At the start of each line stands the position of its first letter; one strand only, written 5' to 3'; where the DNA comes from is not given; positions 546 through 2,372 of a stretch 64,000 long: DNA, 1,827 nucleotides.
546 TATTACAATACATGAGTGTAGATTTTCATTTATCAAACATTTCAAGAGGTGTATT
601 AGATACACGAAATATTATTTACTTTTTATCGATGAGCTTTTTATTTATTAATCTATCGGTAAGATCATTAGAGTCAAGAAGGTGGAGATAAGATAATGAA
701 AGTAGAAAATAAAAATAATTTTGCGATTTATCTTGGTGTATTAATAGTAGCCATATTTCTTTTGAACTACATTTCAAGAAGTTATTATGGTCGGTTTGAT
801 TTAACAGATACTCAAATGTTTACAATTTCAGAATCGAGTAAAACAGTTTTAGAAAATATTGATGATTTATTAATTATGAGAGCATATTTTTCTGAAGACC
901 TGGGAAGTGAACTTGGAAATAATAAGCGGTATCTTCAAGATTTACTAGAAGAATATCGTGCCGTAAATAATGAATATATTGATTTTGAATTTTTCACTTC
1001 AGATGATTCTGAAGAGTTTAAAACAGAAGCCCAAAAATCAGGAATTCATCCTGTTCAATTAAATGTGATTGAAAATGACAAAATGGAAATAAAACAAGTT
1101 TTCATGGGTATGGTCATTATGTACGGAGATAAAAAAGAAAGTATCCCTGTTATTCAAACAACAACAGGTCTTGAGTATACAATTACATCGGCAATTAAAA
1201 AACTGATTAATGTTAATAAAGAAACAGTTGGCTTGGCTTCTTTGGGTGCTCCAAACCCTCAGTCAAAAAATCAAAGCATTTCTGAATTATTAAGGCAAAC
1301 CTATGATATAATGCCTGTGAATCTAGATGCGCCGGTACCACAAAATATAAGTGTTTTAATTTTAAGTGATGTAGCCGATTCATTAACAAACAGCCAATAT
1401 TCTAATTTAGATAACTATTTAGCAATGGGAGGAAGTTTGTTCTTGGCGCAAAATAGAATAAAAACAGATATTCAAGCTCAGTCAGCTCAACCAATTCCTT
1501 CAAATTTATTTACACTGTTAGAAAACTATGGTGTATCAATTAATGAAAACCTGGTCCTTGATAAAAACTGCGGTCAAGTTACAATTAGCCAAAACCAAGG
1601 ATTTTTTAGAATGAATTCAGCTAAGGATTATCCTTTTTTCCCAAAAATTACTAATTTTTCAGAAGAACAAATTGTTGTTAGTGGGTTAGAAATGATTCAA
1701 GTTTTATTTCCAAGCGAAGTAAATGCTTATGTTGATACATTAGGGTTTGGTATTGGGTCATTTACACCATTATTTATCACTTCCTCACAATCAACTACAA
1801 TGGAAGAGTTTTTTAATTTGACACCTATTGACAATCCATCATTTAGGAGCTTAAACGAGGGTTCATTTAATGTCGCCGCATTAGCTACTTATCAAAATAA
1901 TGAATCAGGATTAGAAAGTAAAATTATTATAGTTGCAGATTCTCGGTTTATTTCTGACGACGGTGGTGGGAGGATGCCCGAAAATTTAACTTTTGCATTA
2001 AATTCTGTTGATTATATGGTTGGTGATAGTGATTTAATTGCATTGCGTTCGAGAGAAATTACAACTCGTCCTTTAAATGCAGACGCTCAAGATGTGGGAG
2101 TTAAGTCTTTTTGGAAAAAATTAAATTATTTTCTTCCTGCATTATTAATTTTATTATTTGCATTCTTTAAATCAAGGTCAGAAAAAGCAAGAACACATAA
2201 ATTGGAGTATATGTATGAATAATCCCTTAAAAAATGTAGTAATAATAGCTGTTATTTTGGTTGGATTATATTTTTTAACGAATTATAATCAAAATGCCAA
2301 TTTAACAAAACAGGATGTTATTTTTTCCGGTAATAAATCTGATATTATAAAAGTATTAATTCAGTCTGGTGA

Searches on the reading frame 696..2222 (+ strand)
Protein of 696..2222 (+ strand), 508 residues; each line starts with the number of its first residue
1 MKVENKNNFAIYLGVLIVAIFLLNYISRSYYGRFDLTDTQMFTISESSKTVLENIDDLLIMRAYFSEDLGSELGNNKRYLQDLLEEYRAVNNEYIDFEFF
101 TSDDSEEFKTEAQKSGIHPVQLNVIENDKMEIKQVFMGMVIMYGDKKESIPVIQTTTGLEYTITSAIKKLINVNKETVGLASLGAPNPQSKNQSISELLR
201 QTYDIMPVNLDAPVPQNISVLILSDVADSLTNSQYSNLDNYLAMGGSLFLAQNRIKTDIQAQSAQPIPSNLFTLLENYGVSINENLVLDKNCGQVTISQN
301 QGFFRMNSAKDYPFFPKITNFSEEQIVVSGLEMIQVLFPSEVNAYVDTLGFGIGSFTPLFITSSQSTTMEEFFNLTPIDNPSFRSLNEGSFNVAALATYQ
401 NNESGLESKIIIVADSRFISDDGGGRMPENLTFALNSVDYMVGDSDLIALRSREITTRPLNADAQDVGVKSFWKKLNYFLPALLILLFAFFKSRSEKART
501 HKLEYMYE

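Call 85: find_encoding_contigs(protein=window:696-2222:+, flank=10000, max_places=2)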
Protein window:696-2222:+ (508 aa): 11 contigs read that carry it; 2 places shown.
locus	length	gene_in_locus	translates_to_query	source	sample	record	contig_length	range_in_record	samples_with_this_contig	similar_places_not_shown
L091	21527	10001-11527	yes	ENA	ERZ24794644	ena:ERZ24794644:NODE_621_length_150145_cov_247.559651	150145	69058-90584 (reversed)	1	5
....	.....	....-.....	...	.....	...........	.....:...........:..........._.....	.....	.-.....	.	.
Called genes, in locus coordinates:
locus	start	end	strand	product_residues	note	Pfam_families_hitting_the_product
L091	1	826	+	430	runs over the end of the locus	PF03952:Enolase_N, PF00113:Enolase_C, PF13378:MR_MLE_C (faint)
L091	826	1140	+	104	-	PF04977:DivIC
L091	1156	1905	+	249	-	-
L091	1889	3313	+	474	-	-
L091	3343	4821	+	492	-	PF01520:Amidase_3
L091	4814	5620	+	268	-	PF01177:Asp_Glu_race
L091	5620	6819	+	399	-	PF08245:Mur_ligase_M, PF02875:Mur_ligase_C (weak)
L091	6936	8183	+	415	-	PF07498:Rho_N, PF07497:Rho_RNA_bind, PF00006:ATP-synt_ab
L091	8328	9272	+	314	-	PF00005:ABC_tran, PF13304:AAA_21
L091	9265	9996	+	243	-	PF01061:ABC2_membrane (weak), PF12679:ABC2_membrane_2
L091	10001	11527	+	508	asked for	PF23357:DUF7088, PF09822:ABC_transp_aux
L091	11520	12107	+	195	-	-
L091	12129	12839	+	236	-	PF03883:H2O2_YaaD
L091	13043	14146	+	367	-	PF00266:Aminotran_5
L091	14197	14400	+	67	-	-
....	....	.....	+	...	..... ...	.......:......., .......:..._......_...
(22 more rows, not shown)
